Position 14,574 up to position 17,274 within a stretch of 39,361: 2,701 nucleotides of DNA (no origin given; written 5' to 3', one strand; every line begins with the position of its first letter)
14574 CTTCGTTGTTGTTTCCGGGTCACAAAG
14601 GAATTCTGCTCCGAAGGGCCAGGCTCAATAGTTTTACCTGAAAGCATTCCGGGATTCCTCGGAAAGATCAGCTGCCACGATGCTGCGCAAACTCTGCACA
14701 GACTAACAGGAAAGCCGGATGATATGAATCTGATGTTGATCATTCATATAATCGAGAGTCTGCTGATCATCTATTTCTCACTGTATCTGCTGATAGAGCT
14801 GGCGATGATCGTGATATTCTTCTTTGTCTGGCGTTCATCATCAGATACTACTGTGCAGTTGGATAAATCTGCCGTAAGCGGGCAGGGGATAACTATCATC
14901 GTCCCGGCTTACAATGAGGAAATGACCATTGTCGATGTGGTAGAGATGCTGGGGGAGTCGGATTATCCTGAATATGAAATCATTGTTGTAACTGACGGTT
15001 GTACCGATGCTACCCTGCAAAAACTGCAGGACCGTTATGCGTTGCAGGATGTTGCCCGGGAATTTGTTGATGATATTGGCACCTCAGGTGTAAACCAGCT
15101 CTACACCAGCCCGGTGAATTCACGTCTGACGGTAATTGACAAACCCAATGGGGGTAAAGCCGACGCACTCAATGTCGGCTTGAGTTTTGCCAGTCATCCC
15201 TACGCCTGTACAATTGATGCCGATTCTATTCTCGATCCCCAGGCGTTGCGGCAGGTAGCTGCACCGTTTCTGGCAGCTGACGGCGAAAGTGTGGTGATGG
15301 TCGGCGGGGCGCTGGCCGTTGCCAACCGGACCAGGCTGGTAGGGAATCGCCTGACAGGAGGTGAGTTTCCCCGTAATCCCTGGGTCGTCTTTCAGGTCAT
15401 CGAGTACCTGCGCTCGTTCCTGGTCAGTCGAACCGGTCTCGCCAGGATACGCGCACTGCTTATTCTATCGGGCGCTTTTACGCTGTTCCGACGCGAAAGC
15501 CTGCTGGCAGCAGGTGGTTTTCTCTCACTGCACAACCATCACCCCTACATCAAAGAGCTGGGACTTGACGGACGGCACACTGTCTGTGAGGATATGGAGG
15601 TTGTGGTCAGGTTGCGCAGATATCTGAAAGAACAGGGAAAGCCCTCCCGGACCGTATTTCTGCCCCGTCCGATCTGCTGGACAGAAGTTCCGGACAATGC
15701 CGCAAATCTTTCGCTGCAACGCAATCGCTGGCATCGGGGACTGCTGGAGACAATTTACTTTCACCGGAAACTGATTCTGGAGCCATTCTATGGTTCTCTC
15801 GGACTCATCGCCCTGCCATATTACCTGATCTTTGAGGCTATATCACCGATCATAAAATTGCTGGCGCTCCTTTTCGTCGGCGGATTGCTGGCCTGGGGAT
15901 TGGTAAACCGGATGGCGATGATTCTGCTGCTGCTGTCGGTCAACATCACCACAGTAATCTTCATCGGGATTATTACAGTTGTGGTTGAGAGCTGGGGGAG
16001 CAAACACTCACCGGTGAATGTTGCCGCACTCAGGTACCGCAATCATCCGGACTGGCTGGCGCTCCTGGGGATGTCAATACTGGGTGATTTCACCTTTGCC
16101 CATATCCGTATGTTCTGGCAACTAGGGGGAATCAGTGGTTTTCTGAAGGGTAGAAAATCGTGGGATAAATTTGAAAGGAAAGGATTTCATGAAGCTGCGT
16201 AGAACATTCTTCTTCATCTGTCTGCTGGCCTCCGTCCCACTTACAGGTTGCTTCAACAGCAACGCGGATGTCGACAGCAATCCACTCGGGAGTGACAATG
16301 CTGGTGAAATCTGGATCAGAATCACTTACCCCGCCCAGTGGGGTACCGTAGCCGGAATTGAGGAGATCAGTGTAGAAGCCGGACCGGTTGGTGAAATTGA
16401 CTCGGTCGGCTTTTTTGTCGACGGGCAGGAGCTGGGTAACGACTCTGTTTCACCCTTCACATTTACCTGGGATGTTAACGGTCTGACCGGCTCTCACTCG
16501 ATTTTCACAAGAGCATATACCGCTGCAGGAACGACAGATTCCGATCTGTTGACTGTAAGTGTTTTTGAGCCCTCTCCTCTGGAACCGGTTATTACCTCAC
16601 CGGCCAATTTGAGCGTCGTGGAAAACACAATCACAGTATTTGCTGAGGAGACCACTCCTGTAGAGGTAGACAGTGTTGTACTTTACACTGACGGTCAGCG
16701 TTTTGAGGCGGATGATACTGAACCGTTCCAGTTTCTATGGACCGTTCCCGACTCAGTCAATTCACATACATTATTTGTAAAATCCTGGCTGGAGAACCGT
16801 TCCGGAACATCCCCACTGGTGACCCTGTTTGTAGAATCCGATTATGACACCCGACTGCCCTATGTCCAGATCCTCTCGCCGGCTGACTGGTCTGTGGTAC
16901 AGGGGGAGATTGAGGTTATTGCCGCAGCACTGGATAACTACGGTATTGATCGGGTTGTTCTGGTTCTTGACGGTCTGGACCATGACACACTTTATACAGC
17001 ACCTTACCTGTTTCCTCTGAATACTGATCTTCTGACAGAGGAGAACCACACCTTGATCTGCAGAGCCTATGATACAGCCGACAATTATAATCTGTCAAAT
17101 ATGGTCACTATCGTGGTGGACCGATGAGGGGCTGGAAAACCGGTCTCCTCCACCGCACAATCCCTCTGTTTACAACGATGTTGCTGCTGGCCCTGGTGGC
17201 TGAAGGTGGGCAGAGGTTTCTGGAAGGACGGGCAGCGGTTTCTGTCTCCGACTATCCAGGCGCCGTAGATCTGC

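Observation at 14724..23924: Five-gene exopolysaccharide synthesis, modification and export locus with a layout unlike pga, pel, bcs, alg or ica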

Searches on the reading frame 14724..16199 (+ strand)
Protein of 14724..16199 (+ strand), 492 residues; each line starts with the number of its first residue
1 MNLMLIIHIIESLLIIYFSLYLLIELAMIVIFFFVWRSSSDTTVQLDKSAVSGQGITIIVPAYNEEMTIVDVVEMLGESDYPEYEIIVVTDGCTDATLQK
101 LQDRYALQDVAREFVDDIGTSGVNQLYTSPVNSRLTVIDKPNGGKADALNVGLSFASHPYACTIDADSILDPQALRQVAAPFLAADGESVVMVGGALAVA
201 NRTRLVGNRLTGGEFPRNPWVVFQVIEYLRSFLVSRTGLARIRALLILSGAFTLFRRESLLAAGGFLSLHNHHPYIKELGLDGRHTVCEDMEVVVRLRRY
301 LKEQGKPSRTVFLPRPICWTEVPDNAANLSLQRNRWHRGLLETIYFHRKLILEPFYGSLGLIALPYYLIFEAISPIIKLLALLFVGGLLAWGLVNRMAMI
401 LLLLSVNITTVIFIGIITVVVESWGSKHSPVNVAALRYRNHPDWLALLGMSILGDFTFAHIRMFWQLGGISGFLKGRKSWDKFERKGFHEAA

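Call 5: search_protein_families(library=pfam, proteins=[window:14724-16199:+], max_evalue=0.01)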
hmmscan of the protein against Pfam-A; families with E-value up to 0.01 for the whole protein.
window:14724-16199:+ (492 aa): 5 families
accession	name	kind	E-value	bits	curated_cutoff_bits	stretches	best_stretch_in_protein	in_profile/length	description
PF13641.12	Glyco_tranf_2_3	-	4.6e-23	82.9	27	1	55-339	2-230/230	Glycosyltransferase like family 2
PF00535.33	Glycos_transf_2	-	2.6e-19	70.2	23.3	1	57-197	1-117/168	Glycosyl transferase family 2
PF13632.12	Glyco_trans_2_3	-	2.4e-10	41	27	1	163-392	4-195/198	Glycosyl transferase family group 2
PF13506.12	Glyco_transf_21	-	4.8e-05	23.3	21.7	1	145-271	18-125/174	Glycosyl transferase family 21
PF03142.21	Chitin_synth_2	-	9.6e-05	21.6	27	1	155-405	199-441/527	Chitin synthase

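Call 6: search_protein_families(library=ncbifam, proteins=[window:14724-16199:+], max_evalue=0.01)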
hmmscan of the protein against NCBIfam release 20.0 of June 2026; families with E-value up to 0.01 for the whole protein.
window:14724-16199:+ (492 aa): 19 families
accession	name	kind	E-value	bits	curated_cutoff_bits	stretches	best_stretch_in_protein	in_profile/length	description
TIGR03937.1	PgaC_IcaA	equivalog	4.3e-29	101.7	422.3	2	132-385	99-315/407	poly-beta-1,6-N-acetyl-D-glucosamine synthase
TIGR03111.1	glyc2_xrt_Gpos1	hypoth_equivalog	1.4e-23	83.4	363.95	1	21-419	17-368/439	TIGR03111 family XrtG-associated glycosyltransferase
TIGR04283.1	glyco_like_mftF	equivalog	1.5e-10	41.1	182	1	56-185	1-99/221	TIGR04283 family arsenosugar biosynthesis glycosyltransferase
NF041875.1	EPS_EpsD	equivalog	5.3e-09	35.9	370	1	57-104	2-54/325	exopolysaccharide biosynthesis glycosyltransferase EpsD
NF007482.0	PRK10073.1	equivalog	9.4e-09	34.7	423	1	55-174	7-102/334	glycosyltransferase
NF047683.1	TeichurnBiosyTuaG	equivalog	3.5e-08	33.4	400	1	55-103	7-55/252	teichuronic acid biosynthesis protein TuaG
NF041865.1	EpsU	equivalog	8.6e-08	31.6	700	1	53-104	38-91/394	exopolysaccharide biosynthesis GT2 family glycosyltransferase EpsU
TIGR03030.1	CelA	equivalog_domain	1.7e-07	29.7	699.1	1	9-104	88-184/714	UDP-forming cellulose synthase catalytic subunit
NF053846.1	glyco_with_XrtP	equivalog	7.8e-07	28.1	520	1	330-483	288-435/440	XrtP-associated glycosyltransferase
TIGR04182.1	glyco_TIGR04182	equivalog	2.2e-06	27.3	325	0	56-101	2-45/293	S-layer glycoprotein N-glycosyltransferase AglJ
TIGR04242.1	nodulat_NodC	equivalog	9.1e-06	24.9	550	1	16-387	9-323/395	chitooligosaccharide synthase NodC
NF010496.0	PRK13915.1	equivalog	1.2e-05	24.6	262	1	48-103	25-83/307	glucosyl-3-phosphoglycerate synthase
NF053739.1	GlytfEpsEBac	equivalog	6.7e-05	22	450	1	56-108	3-54/265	glycosyltransferase EpsE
TIGR03469.1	HpnB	hypoth_equivalog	0.00011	21.4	379.25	1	26-99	13-90/386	hopene-associated glycosyltransferase HpnB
TIGR03965.1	mycofact_glyco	equivalog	0.00014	20.9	280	0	105-199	101-193/467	mycofactocin biosynthesis glycosyltransferase MftF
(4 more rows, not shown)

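Call 9: search_solved_structures(query=window:14724-16199:+, max_evalue=0.01, show_alignments=1)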
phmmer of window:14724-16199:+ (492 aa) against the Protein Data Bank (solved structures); distinct sequences matched with E-value up to 0.01: 15.
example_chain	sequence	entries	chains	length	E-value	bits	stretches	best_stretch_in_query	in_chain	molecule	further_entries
5tze_C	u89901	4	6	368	1.7e-06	30.2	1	57-102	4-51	Glycosyl transferase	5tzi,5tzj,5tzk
5hea_A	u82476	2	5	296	2.9e-06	29.4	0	52-97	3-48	Putative glycosyltransferase (GalT1)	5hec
5tz8_A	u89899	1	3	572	5.6e-06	28.5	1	57-102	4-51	Glycosyl transferase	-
2z87_A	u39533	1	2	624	2.2e-05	26.5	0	56-110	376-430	Chondroitin synthase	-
2z86_A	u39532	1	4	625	2.3e-05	26.5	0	56-110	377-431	Chondroitin synthase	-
7sp7_A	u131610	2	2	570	0.00038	22.4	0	26-199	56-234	Hyaluronan synthase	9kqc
8snc_A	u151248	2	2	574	0.00039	22.4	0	26-199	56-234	Hyaluronan synthase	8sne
7sp6_A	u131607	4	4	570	0.00051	22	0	26-199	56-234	Hyaluronan synthase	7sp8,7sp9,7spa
8snd_A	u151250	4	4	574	0.00052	22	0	26-199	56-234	Hyaluronan synthase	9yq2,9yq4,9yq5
6yv7_B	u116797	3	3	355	0.00088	21.2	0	55-99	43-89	Glycosyl transferase, family 2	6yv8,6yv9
6yv7_A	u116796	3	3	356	0.00088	21.2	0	55-99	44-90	Glycosyl transferase, family 2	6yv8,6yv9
9omj_A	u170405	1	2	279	0.00095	21.1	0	132-179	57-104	Glycosyltransferase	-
9omh_A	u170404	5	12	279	0.00099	21.1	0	132-179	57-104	Glycosyltransferase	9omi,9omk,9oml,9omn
9omm_A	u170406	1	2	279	0.00099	21.1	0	132-179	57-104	Glycosyltransferase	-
6p61_A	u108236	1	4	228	0.0061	18.5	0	55-101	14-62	Glycosyltransferase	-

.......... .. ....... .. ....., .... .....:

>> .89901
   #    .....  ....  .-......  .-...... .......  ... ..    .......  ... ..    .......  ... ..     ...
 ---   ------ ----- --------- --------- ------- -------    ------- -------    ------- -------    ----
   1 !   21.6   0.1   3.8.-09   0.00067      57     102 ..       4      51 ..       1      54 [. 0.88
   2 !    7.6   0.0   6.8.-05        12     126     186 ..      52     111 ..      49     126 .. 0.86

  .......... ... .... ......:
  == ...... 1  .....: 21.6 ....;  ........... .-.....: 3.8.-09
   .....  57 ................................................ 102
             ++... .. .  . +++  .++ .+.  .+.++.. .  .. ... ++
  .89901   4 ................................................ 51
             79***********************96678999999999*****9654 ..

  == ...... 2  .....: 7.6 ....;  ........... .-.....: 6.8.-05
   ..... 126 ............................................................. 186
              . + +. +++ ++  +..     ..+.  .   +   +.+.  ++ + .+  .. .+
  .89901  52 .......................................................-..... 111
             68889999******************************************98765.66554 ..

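Call 91: search_solved_structures(query=A6, max_evalue=0.001, show_alignments=2)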
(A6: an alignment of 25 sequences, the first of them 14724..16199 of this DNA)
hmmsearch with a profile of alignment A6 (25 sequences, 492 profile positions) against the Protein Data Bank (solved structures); distinct sequences matched with E-value up to 0.001: 47.
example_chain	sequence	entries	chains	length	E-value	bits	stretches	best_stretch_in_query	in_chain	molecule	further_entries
2z87_A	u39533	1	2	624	7.6e-20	74.2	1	40-106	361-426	Chondroitin synthase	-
2z86_A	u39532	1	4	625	7.6e-20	74.2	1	40-106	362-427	Chondroitin synthase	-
5hea_A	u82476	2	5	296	1.2e-17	67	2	55-97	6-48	Putative glycosyltransferase (GalT1)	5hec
6p61_A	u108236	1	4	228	8.1e-16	61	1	47-101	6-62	Glycosyltransferase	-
6yv7_A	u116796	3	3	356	2.3e-12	49.6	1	52-100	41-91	Glycosyl transferase, family 2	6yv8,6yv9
6yv7_B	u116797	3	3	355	2.4e-12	49.5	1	52-100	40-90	Glycosyl transferase, family 2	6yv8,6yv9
5tze_C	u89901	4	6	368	1.1e-11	47.3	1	55-105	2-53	Glycosyl transferase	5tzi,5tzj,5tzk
8snc_A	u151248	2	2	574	2.7e-11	46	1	15-398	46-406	Hyaluronan synthase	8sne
7sp7_A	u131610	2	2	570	2.9e-11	46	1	15-398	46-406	Hyaluronan synthase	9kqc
5tz8_A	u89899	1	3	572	3.3e-11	45.8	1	55-105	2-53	Glycosyl transferase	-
3bcv_A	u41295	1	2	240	3.3e-11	45.7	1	54-97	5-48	Putative glycosyltransferase protein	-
8snd_A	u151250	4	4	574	3.9e-11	45.5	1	15-204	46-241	Hyaluronan synthase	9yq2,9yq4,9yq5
7sp6_A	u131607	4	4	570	4.4e-11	45.4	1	15-204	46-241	Hyaluronan synthase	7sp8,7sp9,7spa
9nye_A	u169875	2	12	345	5.5e-11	45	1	47-110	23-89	Glycosyltransferase sll0501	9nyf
5ekp_C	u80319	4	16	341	5.6e-11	45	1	47-109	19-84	Uncharacterized glycosyltransferase sll0501 | Glycosyltransferase sll0501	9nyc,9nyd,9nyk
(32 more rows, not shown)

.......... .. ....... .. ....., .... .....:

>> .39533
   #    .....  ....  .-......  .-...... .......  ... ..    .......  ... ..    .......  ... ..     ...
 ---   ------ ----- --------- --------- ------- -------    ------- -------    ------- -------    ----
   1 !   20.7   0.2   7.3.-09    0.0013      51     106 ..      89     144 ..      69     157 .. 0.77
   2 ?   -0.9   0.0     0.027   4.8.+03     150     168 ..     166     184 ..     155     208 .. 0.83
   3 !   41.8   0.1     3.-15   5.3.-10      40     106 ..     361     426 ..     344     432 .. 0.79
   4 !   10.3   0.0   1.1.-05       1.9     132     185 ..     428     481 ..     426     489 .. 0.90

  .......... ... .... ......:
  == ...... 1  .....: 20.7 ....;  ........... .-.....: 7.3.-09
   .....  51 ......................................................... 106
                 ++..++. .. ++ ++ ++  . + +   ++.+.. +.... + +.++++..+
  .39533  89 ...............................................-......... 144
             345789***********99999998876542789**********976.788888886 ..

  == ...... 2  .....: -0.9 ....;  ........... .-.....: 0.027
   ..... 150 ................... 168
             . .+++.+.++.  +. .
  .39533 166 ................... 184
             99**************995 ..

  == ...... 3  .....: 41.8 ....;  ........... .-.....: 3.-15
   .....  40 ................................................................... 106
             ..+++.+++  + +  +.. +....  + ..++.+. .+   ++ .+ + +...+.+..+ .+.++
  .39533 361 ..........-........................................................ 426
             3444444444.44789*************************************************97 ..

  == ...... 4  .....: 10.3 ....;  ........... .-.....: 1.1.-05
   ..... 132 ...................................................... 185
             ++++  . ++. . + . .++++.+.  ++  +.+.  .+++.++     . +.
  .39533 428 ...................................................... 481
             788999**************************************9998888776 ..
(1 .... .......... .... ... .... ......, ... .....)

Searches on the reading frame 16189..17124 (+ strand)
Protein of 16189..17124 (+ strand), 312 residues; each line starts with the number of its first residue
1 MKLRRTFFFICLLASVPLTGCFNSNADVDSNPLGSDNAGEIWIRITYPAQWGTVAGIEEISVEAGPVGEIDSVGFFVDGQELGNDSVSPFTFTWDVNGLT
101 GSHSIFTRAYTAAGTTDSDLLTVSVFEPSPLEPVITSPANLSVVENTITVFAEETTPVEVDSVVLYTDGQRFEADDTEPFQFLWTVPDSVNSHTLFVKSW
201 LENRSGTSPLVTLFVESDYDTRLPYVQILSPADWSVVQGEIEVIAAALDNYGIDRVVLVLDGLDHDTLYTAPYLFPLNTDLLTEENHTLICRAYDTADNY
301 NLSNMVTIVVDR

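Call 5: search_protein_families(library=pfam, proteins=[window:16189-17124:+], max_evalue=0.01)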
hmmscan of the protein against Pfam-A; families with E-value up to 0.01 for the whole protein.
window:16189-17124:+ (312 aa): 1 family
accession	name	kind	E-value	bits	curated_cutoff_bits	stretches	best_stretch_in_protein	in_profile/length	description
PF17957.7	Big_7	-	5.3e-34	117.1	24.1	3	43-105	3-68/70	Bacterial Ig domain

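Call 6: search_protein_families(library=ncbifam, proteins=[window:16189-17124:+], max_evalue=0.01)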
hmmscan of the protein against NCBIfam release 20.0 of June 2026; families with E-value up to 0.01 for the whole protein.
window:16189-17124:+ (312 aa): 0 families
